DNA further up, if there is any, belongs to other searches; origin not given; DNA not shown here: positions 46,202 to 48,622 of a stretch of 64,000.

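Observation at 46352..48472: Effector-less NB-ARC/STAND NTPase with a TPR array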

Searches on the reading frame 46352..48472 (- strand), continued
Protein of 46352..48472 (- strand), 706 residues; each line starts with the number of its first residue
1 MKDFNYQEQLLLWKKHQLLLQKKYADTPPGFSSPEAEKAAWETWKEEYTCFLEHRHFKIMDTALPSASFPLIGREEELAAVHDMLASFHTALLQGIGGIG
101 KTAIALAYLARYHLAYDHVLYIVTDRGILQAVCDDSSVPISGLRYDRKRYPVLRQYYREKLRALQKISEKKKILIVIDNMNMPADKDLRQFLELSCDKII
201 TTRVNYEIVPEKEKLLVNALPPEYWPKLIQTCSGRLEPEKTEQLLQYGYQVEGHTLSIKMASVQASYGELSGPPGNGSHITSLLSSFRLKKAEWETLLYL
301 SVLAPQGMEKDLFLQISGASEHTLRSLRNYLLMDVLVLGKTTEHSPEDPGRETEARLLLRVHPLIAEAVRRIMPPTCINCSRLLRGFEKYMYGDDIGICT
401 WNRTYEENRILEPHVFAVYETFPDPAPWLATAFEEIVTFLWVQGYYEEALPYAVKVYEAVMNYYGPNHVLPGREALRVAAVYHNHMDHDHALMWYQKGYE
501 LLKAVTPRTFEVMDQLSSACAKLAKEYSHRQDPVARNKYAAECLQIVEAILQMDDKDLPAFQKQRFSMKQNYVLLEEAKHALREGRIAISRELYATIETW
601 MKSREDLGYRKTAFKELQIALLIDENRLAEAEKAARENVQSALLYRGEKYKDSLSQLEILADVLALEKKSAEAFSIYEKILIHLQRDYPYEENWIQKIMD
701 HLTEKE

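Call 45: fold_search(model_id=the predicted structure, library=pdb)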
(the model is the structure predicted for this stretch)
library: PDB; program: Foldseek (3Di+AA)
matches with E <= 10: 1694; with E <= 0.001: 145
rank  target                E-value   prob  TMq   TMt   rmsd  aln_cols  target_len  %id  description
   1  6mfv_A                3.2e-13  1.00  0.23  0.25  24.1       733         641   15  Crystal structure of the Signal Transduction ATPase with Numerous Domains (STAND) protein with a tetratricopeptide rep (released 2019-02-20)
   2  9h2l_A                9.5e-10  1.00  0.34  0.29  11.3       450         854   14  Cryo-EM structure of an octameric G10-resistosome from wheat (released 2025-09-24)
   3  7xc2_A                6.9e-09  1.00  0.34  0.28  25.6       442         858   16  Cryo EM structure of oligomeric complex formed by wheat CNL Sr35 and the effector AvrSr35 of the wheat stem rust patho (released 2022-09-21)
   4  9ria_A                1.1e-08  1.00  0.33  0.28  25.1       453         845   14  Cryo-EM structure of tomato NRC3-AVRcap1b complex (released 2025-07-23)
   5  9ri9_B                1.7e-08  1.00  0.34  0.28  26.0       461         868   13  Cryo-EM structure of the tomato NRC3 hexameric resistosome (released 2025-07-23)
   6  9fp6_A                1.8e-08  1.00  0.33  0.32  26.0       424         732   14  Structure of the NbNRC2 hexameric resistosome (released 2024-07-03)
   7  9ria_C                1.9e-08  1.00  0.33  0.28  25.2       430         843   13  Cryo-EM structure of tomato NRC3-AVRcap1b complex (released 2025-07-23)
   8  7xe0_A                1.3e-07  1.00  0.33  0.28  24.1       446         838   15  Cryo-EM structure of plant NLR Sr35 resistosome (released 2022-09-28)
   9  9cc8_A                1.4e-07  1.00  0.31  0.27  27.2       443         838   15  Hexameric state of the NRC4 resistosome (released 2024-09-11)
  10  8dgc_A                1.9e-07  1.00  0.28  0.12  21.3       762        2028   11  Avs3 bound to phage PhiV-1 terminase (released 2022-08-03)
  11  2a5y_B                2.4e-07  1.00  0.32  0.44   8.7       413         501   13  Structure of a CED-4/CED-9 complex (released 2005-10-11)
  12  5juy_A                3.2e-07  1.00  0.37  0.25  10.6       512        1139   12  Active human apoptosome with procaspase-9 (released 2016-10-19)
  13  9qlv_A                5.1e-07  1.00  0.32  0.29   5.9       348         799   16  Cryo-EM structure of Arabidopsis TIR-NLR WRR4A tetramer in complex with effector CCG40 (released 2026-04-08)
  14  9jap_A                3.4e-06  1.00  0.30  0.27  18.6       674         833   11  Helical structure of EfAvs5(SIR2-STAND) (released 2025-03-19)
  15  7dfv_A                4.0e-06  1.00  0.32  0.43   8.1       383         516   14  Cryo-EM structure of plant NLR RPP1 tetramer core part (released 2020-12-16)
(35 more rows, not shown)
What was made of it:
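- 46352..48472 (-): STAND NTPase (family 'A2'), 706 aa. It comprises an N-terminal hairpin, an NB-ARC-like NOD, a winged helix and a TPR sensor. It has no effector domain. Foldseek PH0952 3e-13, plant NLRs, CED-4, Apaf-1, Avs3/5: call 45.
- Closest known: Avs. Same: STAND NOD and TPR-like sensor; structural hits to Avs3 (1.9e-7) and Avs5 (3.4e-6) (call 45).
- The STAND-plus-TPR architecture and structural similarity to Avs3 and Avs5 (call 45).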

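Call 69: search_protein_families(library=pfam, alignment_id=A2, max_evalue=0.001)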
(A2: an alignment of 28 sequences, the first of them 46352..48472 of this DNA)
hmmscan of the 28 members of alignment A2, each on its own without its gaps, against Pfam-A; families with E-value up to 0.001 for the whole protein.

A. member 1, window:46352-48472:- (706 aa): 2 families
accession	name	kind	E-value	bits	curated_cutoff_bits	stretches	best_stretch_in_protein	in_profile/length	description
PF13191.12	AAA_16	-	1.2e-06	29.6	32.6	1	70-190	1-150/167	AAA ATPase domain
PF13424.12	TPR_12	-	2.6e-06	28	30.1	1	429-503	2-76/77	Tetratricopeptide repeat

B. families by the number of members that match (of 28 scanned): 19 families
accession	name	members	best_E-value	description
PF13191.12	AAA_16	26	7.2e-09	AAA ATPase domain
PF13424.12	TPR_12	24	4.1e-22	Tetratricopeptide repeat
PF00931.28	NB-ARC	21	2.8e-09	NB-ARC domain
PF01637.24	ATPase_2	19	2.5e-07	ATPase domain predominantly from Archaea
PF13374.12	TPR_10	7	5.8e-11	Tetratricopeptide repeat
PF07719.23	TPR_2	5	9.5e-08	Tetratricopeptide repeat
PF13401.12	AAA_22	5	9.5e-05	AAA domain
PF17874.7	TPR_MalT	3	3.5e-07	MalT-like TPR region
PF13181.12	TPR_8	3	3e-06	Tetratricopeptide repeat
PF13428.12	TPR_14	2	0.00011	Tetratricopeptide repeat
PF14559.12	TPR_19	2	0.00025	Tetratricopeptide repeat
PF13176.12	TPR_7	1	1.4e-07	Tetratricopeptide repeat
PF07721.20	TPR_4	1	4.7e-07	Tetratricopeptide repeat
PF25058.1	ARM_TT21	1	3.1e-05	Tetratricopeptide repeat protein 21 ARM repeat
PF25062.1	ARM_TT21_N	1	0.00016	Tetratricopeptide repeat protein 21 N-terminal ARM repeat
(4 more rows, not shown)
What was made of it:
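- On STAND NTPases, AP-ATPase/NB-ARC clade: 21 of 28 relatives hit at E<=1e-3, best 2.8e-9 (call 69).
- Checked: 21 of 28 relatives hit Pfam NB-ARC, best 2.8e-9 (call 69).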

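Call 71: find_related_loci(query=A2, collection=metagenome_contigs, flank=6000)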
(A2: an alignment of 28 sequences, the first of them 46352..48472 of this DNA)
Query A2 (706 aa) in metagenome_contigs; peptide patterns used: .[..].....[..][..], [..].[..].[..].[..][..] (x = any residue, [..] = any of these).
600 stretches matched a pattern (row limit reached: there are more); 71 encode a relative of the query (tblastn E <= 1e-3); 71 distinct loci.
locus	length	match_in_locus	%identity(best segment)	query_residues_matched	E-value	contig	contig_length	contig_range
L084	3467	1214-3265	78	1-703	0e+0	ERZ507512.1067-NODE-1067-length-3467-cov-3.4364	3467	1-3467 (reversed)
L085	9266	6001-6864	84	1-288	7e-153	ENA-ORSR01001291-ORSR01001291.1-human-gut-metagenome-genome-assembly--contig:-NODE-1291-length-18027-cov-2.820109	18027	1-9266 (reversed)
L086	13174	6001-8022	34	6-698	9e-115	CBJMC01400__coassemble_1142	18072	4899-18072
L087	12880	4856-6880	31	6-705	6e-90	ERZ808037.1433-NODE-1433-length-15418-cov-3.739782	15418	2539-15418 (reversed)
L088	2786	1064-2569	32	6-529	1e-72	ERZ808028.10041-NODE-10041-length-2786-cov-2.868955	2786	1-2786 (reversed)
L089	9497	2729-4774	28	10-698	1e-64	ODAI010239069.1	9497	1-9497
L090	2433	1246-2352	30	20-407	4e-32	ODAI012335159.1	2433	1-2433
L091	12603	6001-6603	29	73-281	3e-15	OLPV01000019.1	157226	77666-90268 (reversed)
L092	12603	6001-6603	29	73-281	2e-14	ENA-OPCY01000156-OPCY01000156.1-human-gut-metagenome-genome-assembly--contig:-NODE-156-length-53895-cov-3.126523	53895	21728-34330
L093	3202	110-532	35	66-203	5e-14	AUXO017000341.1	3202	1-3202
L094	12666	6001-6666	25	58-271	1e-12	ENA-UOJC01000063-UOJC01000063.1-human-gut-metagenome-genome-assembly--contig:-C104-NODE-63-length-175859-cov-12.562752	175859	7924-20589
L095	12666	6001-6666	25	58-271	1e-12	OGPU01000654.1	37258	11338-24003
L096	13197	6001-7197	22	70-456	9e-13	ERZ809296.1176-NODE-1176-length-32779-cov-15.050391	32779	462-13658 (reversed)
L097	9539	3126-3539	28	66-203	1e-12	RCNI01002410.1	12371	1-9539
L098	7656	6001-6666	25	58-271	2e-12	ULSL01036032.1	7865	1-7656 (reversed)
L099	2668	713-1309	28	64-262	1e-11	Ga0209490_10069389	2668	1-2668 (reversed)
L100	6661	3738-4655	23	72-371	2e-10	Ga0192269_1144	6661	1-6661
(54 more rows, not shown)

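Call 73: search_protein_families(library=pfam, proteins=[L091:4942-8340:+, L094:5038-8088:+, L096:5521-7974:+, L097:2124-5054:+, L099:554-2560:+, L100:3738-5777:+], max_evalue=0.001)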
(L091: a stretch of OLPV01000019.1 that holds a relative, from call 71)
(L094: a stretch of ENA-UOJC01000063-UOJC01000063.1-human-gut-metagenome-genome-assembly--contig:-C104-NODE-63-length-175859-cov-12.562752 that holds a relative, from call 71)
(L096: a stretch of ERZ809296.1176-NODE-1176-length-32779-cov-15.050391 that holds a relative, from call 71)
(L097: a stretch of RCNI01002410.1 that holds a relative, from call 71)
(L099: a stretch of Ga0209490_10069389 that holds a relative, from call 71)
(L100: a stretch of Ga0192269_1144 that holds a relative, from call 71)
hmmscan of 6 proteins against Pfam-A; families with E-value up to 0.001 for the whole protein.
L091:4942-8340:+ (1133 aa): 4 families
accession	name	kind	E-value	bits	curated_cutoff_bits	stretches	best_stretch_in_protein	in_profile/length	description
PF00069.31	Pkinase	-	4.3e-12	46.4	31.7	1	129-278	62-204/263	Protein kinase domain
PF13191.12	AAA_16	-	7.8e-09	36.7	32.6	1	352-475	2-153/167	AAA ATPase domain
PF00931.28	NB-ARC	-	1.5e-07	31.4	23.5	1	363-551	10-208/248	NB-ARC domain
PF01637.24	ATPase_2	-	2.2e-06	28.1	33.2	1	352-462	1-119/225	ATPase domain predominantly from Archaea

L094:5038-8088:+ (1017 aa): 7 families
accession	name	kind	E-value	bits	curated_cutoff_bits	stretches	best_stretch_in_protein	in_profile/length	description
PF00069.31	Pkinase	-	5.5e-14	52.6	31.7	1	122-263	63-199/263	Protein kinase domain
PF01637.24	ATPase_2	-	1.5e-07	31.9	33.2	1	345-403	4-67/225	ATPase domain predominantly from Archaea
PF00931.28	NB-ARC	-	1.5e-07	31.3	23.5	1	346-539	2-207/248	NB-ARC domain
PF13191.12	AAA_16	-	3e-07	31.5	32.6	1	343-451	3-141/167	AAA ATPase domain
PF20703.3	nSTAND1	-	7.3e-06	26.3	27.1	1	339-451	13-124/379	Novel STAND NTPase 1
PF13401.12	AAA_22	-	8.5e-06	26.5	27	1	360-451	4-93/130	AAA domain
PF25201.1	nSTAND6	-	9.6e-05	22.9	27.7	1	343-430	2-87/148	Novel STAND NTPase 6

L096:5521-7974:+ (818 aa): 9 families
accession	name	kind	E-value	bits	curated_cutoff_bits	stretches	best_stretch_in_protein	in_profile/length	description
PF13676.11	TIR_2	-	3.9e-20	73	28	1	8-126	1-107/122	TIR domain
PF13424.12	TPR_12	-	2.9e-08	34.2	30.1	0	576-646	2-77/77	Tetratricopeptide repeat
PF01582.25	TIR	-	1.8e-07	31.6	21.3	1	19-97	17-94/179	TIR domain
PF07719.23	TPR_2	-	6.2e-07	29.5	27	0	577-609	1-33/34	Tetratricopeptide repeat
PF25201.1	nSTAND6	-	1.1e-05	25.9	27.7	1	163-204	2-43/148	Novel STAND NTPase 6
PF13181.12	TPR_8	-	2.9e-05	24.3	25.7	0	577-607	1-31/34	Tetratricopeptide repeat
PF00515.34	TPR_1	-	0.00012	22.2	27.8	0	746-772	3-29/34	Tetratricopeptide repeat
PF24885.1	TPR_NPHP3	-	0.0003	20.7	100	0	712-799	110-194/239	Nephrocystin-3 TPR domain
PF13174.12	TPR_6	-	0.00059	20.8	26.3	0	747-772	3-28/33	Tetratricopeptide repeat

L097:2124-5054:+ (977 aa): 6 families
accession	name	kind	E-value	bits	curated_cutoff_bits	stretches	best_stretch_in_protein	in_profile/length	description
PF00069.31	Pkinase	-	5.1e-14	52.7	31.7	1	118-279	62-218/263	Protein kinase domain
PF00931.28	NB-ARC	-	2.3e-07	30.8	23.5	1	344-480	2-144/248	NB-ARC domain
PF01637.24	ATPase_2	-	3e-07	30.9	33.2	1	342-449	3-119/225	ATPase domain predominantly from Archaea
PF24883.2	NPHP3_N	-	2.9e-05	24.7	24.8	1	347-421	9-86/164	Nephrocystin 3, N-terminal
PF13401.12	AAA_22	-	4.4e-05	24.2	27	1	358-464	4-108/130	AAA domain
PF13191.12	AAA_16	-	5.8e-05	24.1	32.6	1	340-449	2-141/167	AAA ATPase domain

L099:554-2560:+ (669 aa): 12 families
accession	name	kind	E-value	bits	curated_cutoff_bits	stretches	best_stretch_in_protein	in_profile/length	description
PF13424.12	TPR_12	-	2e-33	114.8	30.1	3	579-645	9-75/77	Tetratricopeptide repeat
PF13374.12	TPR_10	-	1.4e-32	111.2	27.5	3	530-570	1-41/42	Tetratricopeptide repeat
PF24885.1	TPR_NPHP3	-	4.4e-28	98.7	100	3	526-606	136-216/239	Nephrocystin-3 TPR domain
PF07719.23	TPR_2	-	9.1e-15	53.9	27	1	535-562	5-32/34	Tetratricopeptide repeat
PF13181.12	TPR_8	-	1.5e-11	43.9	25.7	0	536-563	6-33/34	Tetratricopeptide repeat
PF00515.34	TPR_1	-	6.5e-11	42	27.8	0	535-560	5-30/34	Tetratricopeptide repeat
PF13176.12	TPR_7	-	5e-10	39.1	27.9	1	535-561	3-31/36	Tetratricopeptide repeat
PF13432.12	TPR_16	-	3.7e-08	34.1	32.7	1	537-604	3-62/65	Tetratricopeptide repeat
PF00931.28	NB-ARC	-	7.8e-07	29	23.5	1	71-238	8-184/248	NB-ARC domain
PF13428.12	TPR_14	-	0.00045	21.1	23.5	0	537-560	7-30/44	Tetratricopeptide repeat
PF07721.20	TPR_4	-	0.00069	20.4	27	1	534-556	4-26/26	Tetratricopeptide repeat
PF17874.7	TPR_MalT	-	0.00076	19.3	45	0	450-557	83-187/336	MalT-like TPR region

L100:3738-5777:+ (680 aa): 2 families
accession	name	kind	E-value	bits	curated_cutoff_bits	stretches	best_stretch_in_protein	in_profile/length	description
PF00931.28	NB-ARC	-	3.1e-08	33.6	23.5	1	9-129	11-136/248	NB-ARC domain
PF13191.12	AAA_16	-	0.00066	20.7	32.6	0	1-43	3-51/167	AAA ATPase domain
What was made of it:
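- The nearest outgroup NB-ARC proteins carry TIR or kinase effectors (call 73).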

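Call 78: search_protein_families(library=phrogs, proteins=[window:46352-48472:-], max_evalue=0.1)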
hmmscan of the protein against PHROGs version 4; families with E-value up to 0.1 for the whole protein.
window:46352-48472:- (706 aa): 1 family
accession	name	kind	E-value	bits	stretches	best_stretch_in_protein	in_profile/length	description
phrog_4871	-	other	0.0086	15.5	1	59-105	182-230/764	ATP-dependent protease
